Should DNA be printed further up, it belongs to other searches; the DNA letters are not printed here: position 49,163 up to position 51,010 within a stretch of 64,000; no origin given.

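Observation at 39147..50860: Three paralogous membrane-anchored alkaline-phosphatase-superfamily enzymes bracket uvrB and the phosphonate operon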

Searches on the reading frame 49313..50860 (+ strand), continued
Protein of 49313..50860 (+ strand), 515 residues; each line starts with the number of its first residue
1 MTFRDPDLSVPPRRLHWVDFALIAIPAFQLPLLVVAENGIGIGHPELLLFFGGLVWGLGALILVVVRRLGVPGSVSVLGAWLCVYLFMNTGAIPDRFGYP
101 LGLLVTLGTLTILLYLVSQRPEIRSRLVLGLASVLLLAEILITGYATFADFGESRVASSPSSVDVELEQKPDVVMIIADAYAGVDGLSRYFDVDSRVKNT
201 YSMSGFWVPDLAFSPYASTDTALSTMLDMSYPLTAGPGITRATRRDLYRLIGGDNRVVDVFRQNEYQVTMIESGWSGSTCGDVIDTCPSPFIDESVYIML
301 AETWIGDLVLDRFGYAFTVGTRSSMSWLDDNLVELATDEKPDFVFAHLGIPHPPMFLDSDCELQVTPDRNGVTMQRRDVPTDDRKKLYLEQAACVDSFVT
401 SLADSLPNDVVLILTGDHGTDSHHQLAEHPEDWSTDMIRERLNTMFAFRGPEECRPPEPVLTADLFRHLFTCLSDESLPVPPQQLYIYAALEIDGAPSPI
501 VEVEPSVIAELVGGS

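Call 95: fold_search(model_id=the predicted structure, library=pdb)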
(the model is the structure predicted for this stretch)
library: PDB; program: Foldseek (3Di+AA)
matches with E <= 10: 592; with E <= 0.001: 256
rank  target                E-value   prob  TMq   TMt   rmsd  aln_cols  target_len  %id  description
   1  5fgn                  8.5e-10  1.00  0.39  0.38  14.8       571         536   14  Integral membrane protein lipooligosaccharide phosphoethanolamine transferase A (EptA) from Neisseria meningitidis (released 2017-02-15)
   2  6xlp_A                6.7e-09  1.00  0.38  0.34  20.5       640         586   12  Structure of the essential inner membrane lipopolysaccharide-PbgA complex (released 2020-08-26)
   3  9nww_B                1.0e-08  1.00  0.38  0.37  14.3       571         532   13  Single-particle cryo-EM structure of the first variant of mobilized colistin resistance (MCR-1) in its ligand-bound st (released 2025-12-17)
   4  6v8q_A                1.0e-08  1.00  0.39  0.35  19.2       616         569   11  Structure of an inner membrane protein required for PhoPQ regulated increases in outer membrane cardiolipin (released 2020-03-18)
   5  9hh4_C                1.1e-08  1.00  0.39  0.43   7.4       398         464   13  Crystal structure of the family S1_19 carrageenan sulfatase ZgCgsA from Zobellia galactanivorans in complex with hybri (released 2025-06-04)
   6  6a82_B                1.2e-08  1.00  0.41  0.56   7.1       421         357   13  Crystal structure of the C-terminal periplasmic domain of EcEptC from Escherichia coli (released 2018-12-26)
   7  6psm_F                1.7e-08  1.00  0.38  0.43   7.7       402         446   14  Crystal structure of PsS1_19B C77S in complex with kappa-neocarrabiose (released 2019-09-25)
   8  6a82_A                1.8e-08  1.00  0.40  0.55   7.9       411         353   12  Crystal structure of the C-terminal periplasmic domain of EcEptC from Escherichia coli (released 2018-12-26)
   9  6bia_A                2.0e-08  1.00  0.39  0.44   7.5       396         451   14  Crystal structure of Ps i-CgsB (released 2018-03-14)
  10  9koq_A                2.2e-08  1.00  0.40  0.43   7.1       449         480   13  Crystal structure of an Arylsulfatase from Enterococcus faecium (released 2025-07-30)
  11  6b0j_B                2.5e-08  1.00  0.39  0.44   7.5       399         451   14  Crystal structure of Ps i-CgsB in complex with k-i-k-neocarrahexaose (released 2018-03-14)
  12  6psm_D                2.7e-08  1.00  0.36  0.41   7.6       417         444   13  Crystal structure of PsS1_19B C77S in complex with kappa-neocarrabiose (released 2019-09-25)
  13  9koq_B                2.9e-08  1.00  0.41  0.44   7.3       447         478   13  Crystal structure of an Arylsulfatase from Enterococcus faecium (released 2025-07-30)
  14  6b0j_A                2.9e-08  1.00  0.39  0.44   7.5       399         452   15  Crystal structure of Ps i-CgsB in complex with k-i-k-neocarrahexaose (released 2018-03-14)
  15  6s21_A                3.0e-08  1.00  0.37  0.39   9.8       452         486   14  Metabolism of multiple glycosaminoglycans by bacteroides thetaiotaomicron is orchestrated by a versatile core genetic  (released 2020-02-05)
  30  6v8q_B                6.6e-08  1.00  0.34  0.31  20.4       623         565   12  Structure of an inner membrane protein required for PhoPQ regulated increases in outer membrane cardiolipin (released 2020-03-18)
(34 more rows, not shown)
